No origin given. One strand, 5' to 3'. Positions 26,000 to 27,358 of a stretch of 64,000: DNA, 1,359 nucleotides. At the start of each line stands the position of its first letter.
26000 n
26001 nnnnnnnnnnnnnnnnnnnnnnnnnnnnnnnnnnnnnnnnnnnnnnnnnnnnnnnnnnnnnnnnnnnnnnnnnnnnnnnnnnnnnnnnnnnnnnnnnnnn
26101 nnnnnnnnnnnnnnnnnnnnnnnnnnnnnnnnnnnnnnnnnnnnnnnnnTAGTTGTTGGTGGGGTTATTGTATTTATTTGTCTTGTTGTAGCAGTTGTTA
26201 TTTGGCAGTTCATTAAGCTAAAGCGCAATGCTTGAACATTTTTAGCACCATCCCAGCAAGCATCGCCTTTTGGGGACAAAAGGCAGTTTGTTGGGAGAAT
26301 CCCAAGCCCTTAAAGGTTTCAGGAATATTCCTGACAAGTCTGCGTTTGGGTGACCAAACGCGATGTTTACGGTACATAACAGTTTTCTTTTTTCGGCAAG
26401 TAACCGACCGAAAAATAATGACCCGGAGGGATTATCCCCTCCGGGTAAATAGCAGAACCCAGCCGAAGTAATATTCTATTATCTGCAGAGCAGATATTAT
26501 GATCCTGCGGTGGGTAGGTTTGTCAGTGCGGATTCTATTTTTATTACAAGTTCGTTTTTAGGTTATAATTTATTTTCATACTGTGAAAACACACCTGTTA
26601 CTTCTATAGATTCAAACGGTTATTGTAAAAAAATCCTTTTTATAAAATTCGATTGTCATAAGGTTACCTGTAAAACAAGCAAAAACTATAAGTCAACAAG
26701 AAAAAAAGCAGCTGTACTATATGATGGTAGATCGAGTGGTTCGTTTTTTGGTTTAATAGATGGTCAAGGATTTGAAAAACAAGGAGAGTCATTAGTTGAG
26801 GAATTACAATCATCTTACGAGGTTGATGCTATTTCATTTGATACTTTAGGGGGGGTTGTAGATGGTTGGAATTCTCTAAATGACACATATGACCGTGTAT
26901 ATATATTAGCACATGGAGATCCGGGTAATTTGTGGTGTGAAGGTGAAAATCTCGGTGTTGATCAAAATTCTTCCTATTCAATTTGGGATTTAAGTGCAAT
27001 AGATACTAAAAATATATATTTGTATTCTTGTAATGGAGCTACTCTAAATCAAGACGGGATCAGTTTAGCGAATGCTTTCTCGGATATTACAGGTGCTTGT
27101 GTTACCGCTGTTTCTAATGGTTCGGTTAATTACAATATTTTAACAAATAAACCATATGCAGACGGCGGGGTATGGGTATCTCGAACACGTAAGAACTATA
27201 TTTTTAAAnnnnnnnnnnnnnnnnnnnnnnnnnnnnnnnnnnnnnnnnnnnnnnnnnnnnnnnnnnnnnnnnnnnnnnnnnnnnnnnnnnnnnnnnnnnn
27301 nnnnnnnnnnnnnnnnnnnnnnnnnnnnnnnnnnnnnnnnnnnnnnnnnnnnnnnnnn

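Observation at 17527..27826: Sec-dependent, WapA-like Rhs polymorphic-toxin locus with three toxin tips and three immunity candidates, none assignable to a known family by eye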

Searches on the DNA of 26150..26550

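Call 77: search_rna_families(source=window, start=26150, end=26550, threshold=evalue, max_evalue=10, show_alignments=2)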
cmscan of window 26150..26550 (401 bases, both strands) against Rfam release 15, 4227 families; matches with E-value up to 10: 5.
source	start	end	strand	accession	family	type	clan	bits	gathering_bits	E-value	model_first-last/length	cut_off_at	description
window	26323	26457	+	RF01527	CrfA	Gene; sRNA;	-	24.5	38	0.019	1-136/136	no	Caulobacter sRNA CrfA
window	26392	26449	+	RF00382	DnaX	Cis-reg; frameshift_element;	-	22.1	35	0.01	1-65/65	no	DnaX ribosomal frameshifting element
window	26266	26355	+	RF00652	MIR478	Gene; miRNA;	-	18.6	50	1.9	1-91/91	no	MIR478 microRNA precursor family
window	26230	26284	+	RF03071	Sodium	Cis-reg; riboswitch;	-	15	40.5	1.1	1-55/55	no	Na+ riboswitch aptamer (DUF1646)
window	26424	26514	+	RF02089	CLRN1-AS1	Gene; lncRNA;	-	12.8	48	0.68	1-79/79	no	CLRN1 antisense RNA 1 conserved region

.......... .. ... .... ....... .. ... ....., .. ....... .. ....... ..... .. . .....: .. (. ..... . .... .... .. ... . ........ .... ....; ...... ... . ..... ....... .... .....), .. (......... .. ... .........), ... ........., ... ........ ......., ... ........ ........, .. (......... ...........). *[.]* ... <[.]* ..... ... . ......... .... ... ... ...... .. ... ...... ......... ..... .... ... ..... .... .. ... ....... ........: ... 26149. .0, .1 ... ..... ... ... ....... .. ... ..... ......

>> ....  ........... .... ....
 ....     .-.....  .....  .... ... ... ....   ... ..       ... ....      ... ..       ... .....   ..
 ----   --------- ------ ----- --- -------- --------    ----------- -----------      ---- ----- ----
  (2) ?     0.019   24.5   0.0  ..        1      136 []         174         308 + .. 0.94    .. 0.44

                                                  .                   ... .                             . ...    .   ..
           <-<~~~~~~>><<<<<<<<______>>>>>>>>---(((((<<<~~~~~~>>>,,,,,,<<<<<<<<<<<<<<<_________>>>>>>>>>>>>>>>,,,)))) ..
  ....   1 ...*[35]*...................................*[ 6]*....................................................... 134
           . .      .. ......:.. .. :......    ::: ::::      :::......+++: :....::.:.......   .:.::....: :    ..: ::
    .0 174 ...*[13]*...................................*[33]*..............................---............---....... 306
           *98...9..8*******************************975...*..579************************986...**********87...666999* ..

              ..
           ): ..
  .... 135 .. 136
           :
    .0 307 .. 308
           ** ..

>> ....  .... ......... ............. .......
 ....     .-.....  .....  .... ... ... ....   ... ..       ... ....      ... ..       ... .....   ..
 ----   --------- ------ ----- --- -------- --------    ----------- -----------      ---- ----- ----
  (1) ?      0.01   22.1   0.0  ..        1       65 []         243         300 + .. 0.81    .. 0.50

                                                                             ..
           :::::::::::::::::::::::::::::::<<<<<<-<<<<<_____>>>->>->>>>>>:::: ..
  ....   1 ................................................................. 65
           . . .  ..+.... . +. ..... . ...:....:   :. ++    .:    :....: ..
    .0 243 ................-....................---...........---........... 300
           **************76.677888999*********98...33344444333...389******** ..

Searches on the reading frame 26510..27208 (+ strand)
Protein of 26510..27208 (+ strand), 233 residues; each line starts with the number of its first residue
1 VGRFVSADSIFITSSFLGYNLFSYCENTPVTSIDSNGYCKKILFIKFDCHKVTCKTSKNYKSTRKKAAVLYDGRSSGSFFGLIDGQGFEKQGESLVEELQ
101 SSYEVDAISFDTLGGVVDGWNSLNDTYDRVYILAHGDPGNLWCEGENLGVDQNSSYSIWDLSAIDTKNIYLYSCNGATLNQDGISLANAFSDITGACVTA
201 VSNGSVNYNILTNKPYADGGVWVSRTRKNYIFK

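Call 4: search_protein_families(library=pfam, proteins=[window:26510-27208:+], max_evalue=0.1)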
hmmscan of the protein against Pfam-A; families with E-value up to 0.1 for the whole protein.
window:26510-27208:+ (233 aa): 1 family
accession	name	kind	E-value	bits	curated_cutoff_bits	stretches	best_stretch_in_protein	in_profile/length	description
PF14252.11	DUF4347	-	3.5e-06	27.3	24.6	1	122-202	42-125/164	Domain of unknown function (DUF4347)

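Call 5: search_protein_families(library=ncbifam, proteins=[window:26510-27208:+], max_evalue=0.1)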
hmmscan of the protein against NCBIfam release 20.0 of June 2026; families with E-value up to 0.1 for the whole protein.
window:26510-27208:+ (233 aa): 1 family
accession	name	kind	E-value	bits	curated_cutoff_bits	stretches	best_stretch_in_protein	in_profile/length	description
TIGR03696.1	Rhs_assc_core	domain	2.3e-05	24.8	32.5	1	1-37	42-75/76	RHS repeat-associated core domain-containing protein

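Call 12: search_solved_structures(query=window:26621-27208:+, max_evalue=10, show_alignments=2)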
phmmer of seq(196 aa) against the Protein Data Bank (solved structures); distinct sequences matched with E-value up to 10: 6.
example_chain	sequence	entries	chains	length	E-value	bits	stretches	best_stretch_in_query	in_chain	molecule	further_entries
7y01_A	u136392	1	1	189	0.018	18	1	114-167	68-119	MCM10 minichromosome maintenance deficient 10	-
2dg0_A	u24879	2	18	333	0.68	12.8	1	10-79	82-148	DrP35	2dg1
5cq2_A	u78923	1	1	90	0.99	12.3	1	73-112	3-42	E3 ubiquitin-protein ligase Itchy homolog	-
5xmc_A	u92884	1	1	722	1.7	11.5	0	72-109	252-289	E3 ubiquitin-protein ligase Itchy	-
1tk7_A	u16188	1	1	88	2.1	11.2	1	73-112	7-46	CG4244-PB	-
4yd9_A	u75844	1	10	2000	2.2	11.1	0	89-152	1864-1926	hemocyanin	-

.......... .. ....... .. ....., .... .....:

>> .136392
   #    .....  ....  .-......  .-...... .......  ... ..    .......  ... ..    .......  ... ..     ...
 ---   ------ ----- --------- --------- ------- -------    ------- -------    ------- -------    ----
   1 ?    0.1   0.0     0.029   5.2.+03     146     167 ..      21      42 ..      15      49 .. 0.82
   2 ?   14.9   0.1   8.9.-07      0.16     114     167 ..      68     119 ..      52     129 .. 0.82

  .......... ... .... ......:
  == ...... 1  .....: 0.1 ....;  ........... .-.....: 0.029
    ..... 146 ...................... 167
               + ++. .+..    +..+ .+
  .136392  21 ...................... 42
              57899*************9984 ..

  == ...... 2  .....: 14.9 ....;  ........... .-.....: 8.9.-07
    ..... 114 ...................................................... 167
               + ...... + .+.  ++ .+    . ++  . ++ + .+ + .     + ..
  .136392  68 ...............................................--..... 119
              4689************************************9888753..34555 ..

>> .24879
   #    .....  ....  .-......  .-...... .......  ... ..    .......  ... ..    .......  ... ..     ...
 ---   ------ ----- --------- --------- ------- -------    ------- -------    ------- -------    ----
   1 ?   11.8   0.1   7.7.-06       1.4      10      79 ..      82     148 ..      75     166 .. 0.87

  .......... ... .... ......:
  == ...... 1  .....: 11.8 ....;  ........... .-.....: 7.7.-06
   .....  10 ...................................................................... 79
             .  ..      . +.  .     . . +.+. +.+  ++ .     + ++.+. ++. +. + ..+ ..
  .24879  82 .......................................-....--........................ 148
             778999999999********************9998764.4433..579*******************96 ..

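Call 21: find_homologous_proteins(query=window:26621-27208:+, max_evalue=0.01)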
Query seq(196 aa) (196 aa): 1 proteins with E <= 0.01 among 69 candidates.
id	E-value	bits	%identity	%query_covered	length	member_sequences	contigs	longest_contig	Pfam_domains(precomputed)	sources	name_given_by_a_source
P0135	1.5e-128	444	100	100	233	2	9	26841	PF14252.12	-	-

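Call 23: find_encoding_contigs(protein=P0135, flank=10000, max_places=8)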
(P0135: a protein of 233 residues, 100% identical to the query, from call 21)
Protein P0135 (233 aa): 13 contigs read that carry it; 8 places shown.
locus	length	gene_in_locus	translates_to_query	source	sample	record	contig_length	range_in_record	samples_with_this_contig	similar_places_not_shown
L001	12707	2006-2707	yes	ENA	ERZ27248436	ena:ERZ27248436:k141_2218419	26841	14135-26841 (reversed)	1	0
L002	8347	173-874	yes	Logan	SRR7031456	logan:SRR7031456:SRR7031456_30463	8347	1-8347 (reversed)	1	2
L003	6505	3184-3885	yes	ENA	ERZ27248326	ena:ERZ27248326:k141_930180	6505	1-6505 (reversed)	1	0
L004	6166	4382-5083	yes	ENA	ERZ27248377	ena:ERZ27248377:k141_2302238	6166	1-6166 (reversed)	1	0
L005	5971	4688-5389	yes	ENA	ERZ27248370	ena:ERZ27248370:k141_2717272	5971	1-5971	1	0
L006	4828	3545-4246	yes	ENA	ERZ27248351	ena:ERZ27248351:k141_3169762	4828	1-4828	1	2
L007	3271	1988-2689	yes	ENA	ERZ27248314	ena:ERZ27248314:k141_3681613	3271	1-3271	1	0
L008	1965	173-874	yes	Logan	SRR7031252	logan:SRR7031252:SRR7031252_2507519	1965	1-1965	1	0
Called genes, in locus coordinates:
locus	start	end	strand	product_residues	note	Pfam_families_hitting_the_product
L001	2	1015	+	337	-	?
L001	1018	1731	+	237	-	-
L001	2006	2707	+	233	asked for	PF14252:DUF4347 (weak)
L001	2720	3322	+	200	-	-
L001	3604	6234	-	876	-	PF09992:NAGPA, PF00395:SLH (weak)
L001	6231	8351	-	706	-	PF13306:LRR_5, PF00395:SLH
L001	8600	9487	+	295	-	PF00657:Lipase_GDSL, PF13472:Lipase_GDSL_2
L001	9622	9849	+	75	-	PF12844:HTH_19 (weak), PF01381:HTH_3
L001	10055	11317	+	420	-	PF08240:ADH_N, PF00107:ADH_zinc_N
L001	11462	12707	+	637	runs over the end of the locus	PF00596:Aldolase_II, PF00106:adh_short, PF08659:KR (weak), PF13561:adh_short_C2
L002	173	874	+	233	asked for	PF14252:DUF4347 (weak)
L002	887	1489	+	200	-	-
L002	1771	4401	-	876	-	PF09992:NAGPA, PF00395:SLH (weak)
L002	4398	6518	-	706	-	PF13306:LRR_5, PF00395:SLH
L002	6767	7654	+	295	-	PF00657:Lipase_GDSL, PF13472:Lipase_GDSL_2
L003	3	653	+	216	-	?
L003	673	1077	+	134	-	-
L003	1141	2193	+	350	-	PF25023:TEN_YD-shell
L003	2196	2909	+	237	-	-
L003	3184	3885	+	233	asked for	PF14252:DUF4347 (weak)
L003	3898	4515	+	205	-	-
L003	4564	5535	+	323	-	PF05593:RHS_repeat (faint)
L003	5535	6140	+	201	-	PF12796:Ank_2 (weak), PF00023:Ank (faint), PF13606:Ank_3 (faint), PF13637:Ank_4 (faint)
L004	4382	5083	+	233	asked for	PF14252:DUF4347 (weak)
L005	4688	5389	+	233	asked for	PF14252:DUF4347 (weak)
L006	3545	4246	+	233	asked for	PF14252:DUF4347 (weak)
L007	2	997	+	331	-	?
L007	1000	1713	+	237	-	-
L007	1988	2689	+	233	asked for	PF14252:DUF4347 (weak)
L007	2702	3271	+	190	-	?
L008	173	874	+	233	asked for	PF14252:DUF4347 (weak)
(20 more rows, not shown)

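Call 55: search_protein_representatives(protein=window:26621-27208:+)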
Query: 196 residues. Proteins with E-value up to 0.001 (for the whole library): 80; up to 1e-10: 27; up to 1e-30: 9. The best 80 are listed.
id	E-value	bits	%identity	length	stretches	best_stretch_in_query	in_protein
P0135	4.9e-129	444.2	100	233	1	1-196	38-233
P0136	8.3e-43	162.7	46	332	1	8-186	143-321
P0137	2.2e-39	151.6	43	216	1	8-186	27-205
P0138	2.8e-39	151.2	38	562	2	2-188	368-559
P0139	1.5e-35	139.1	43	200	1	28-187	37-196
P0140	3.4e-34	134.6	39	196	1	2-186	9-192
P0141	4.7e-33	130.9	41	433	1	9-186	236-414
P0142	8.0e-33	130.1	42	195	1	7-186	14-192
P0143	4.2e-31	124.5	38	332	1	9-186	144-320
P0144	1.1e-30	123.2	39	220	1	8-182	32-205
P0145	8.0e-29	117.1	38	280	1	1-187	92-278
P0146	6.2e-27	110.9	40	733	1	8-185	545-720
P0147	8.3e-27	110.5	42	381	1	27-183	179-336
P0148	2.8e-24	102.2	37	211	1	18-186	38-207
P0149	1.3e-22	96.8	43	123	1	76-186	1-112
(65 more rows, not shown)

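Call 59: search_solved_structures(query=A7, max_evalue=10, show_alignments=3)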
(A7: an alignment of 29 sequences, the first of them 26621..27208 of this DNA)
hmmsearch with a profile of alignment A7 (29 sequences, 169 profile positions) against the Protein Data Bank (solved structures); distinct sequences matched with E-value up to 10: 2.
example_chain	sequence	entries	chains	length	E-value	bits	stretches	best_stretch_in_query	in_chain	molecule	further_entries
9qpe_G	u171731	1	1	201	0.17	14.8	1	65-153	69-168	DUF4347 domain-containing protein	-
4eh1_A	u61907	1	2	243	0.68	12.9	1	101-134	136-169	Flavohemoprotein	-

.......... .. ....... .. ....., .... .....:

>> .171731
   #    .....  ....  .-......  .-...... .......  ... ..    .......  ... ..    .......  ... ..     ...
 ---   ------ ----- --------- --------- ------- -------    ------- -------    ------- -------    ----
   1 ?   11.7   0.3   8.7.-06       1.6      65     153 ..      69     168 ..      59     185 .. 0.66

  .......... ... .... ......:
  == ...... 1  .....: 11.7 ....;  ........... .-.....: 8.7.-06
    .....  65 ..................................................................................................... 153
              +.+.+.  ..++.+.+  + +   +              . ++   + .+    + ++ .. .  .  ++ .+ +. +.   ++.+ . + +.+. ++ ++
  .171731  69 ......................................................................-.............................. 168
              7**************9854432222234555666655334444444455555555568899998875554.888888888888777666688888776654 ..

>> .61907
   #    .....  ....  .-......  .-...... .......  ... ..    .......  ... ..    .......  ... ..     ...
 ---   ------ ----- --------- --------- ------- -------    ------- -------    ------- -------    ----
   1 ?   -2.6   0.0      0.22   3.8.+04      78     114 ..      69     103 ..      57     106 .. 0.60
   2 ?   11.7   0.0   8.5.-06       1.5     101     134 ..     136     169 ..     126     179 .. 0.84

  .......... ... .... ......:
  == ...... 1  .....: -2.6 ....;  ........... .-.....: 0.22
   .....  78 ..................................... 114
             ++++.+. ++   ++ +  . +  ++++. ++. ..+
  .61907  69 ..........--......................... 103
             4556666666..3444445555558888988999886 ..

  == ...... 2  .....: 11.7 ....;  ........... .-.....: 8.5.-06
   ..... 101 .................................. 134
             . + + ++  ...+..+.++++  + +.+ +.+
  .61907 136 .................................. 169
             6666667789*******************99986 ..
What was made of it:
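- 26474..27211 (+): Orphan module 2. It has the last ~50 codons of the Rhs core (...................SIDSNG) and CT3 (26621-27208), a DUF4347 putative clan-CD-like cysteine protease. The catalytic candidates are His (nt 26912-26914) and Cys (nt 27029-27031). Weak profile hit to PDB 9qpe_G, a 'DUF4347 domain-containing protein', aligning both motifs (call 59).
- On DUF4347 / Tce1-like putative cysteine protease (CT3): Both motifs align with PDB 9qpe_G (call 59).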

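Call 60: search_protein_families(library=pfam, alignment_id=A6, max_evalue=0.01)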
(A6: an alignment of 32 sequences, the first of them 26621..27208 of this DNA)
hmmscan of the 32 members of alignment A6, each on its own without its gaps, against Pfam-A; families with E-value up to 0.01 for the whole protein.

A. member 1, window:26621-27208:+ (196 aa): 1 family
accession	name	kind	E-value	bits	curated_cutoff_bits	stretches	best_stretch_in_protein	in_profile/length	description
PF14252.11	DUF4347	-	2.2e-06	28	24.6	1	85-165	42-125/164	Domain of unknown function (DUF4347)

B. families by the number of members that match (of 32 scanned): 3 families
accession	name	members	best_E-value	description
PF05593.20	RHS_repeat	19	1.2e-44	RHS Repeat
PF14252.11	DUF4347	8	2.2e-06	Domain of unknown function (DUF4347)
PF17780.6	OCRE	1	0.001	OCRE domain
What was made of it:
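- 26474..27211 (+): PF14252 27.3-28 bits against GA 24.6 (calls 4, 60). 80 relatives, 19 of 32 scanned members on RHS_repeat proteins (calls 55, 60).
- On DUF4347 / Tce1-like putative cysteine protease (CT3): 27.3 bits (whole ORF) and 28.0 bits (tail only) against GA 24.6 (calls 4, 60).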

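Call 69: find_encoding_contigs(protein=P0136, flank=5000, max_places=3)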
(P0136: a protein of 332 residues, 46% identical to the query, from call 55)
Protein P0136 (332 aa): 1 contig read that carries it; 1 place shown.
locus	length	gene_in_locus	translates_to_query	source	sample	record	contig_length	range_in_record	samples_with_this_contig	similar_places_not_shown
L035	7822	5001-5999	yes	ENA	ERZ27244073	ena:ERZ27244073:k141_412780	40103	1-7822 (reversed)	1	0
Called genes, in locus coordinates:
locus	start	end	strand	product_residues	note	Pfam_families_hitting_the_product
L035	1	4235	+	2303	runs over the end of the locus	PF05593:RHS_repeat (faint)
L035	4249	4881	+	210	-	-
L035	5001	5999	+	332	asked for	PF25023:TEN_YD-shell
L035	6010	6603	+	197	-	-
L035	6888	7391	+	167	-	-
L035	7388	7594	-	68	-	-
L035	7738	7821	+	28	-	?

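Call 70: find_encoding_contigs(protein=P0138, flank=5000, max_places=3)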
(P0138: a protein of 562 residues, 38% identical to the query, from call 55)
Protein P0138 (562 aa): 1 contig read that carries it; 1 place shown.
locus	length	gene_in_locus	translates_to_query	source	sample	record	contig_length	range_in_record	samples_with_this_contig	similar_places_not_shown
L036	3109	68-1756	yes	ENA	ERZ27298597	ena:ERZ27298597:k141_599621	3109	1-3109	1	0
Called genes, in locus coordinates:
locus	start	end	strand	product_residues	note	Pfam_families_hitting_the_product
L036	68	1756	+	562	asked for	PF05593:RHS_repeat (weak), PF25023:TEN_YD-shell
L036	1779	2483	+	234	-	-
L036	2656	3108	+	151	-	?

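Call 98: search_protein_families(library=padloc, proteins=[window:26621-27208:+], max_evalue=0.01)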
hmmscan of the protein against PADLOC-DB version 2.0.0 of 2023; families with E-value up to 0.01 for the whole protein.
window:26621-27208:+ (196 aa): 0 families

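Call 105: search_protein_families(library=pfam, proteins=[L003:4564-5532:+, L003:5535-6137:+], max_evalue=0.01)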
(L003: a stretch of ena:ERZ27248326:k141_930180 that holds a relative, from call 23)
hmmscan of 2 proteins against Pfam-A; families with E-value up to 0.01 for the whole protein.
L003:4564-5532:+ (323 aa): 1 family
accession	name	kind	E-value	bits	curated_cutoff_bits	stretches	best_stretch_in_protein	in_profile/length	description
PF05593.20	RHS_repeat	-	6.1e-06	26.9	22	0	66-86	16-36/38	RHS Repeat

L003:5535-6137:+ (201 aa): 5 families
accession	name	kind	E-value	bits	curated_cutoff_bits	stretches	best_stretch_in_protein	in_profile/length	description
PF00023.36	Ank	-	1.4e-07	31.8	21.1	1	72-97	5-30/33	Ankyrin repeat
PF13606.12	Ank_3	-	1e-06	28.9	22.3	1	72-97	5-30/30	Ankyrin repeat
PF12796.13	Ank_2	-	1.1e-06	29.6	27.3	1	67-136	28-89/90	Ankyrin repeats (3 copies)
PF13637.12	Ank_4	-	2.4e-06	28.1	22.7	1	74-102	2-30/50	Ankyrin repeats (many copies)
PF13857.12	Ank_5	-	0.00042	21.1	27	1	72-106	19-53/56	Ankyrin repeats (many copies)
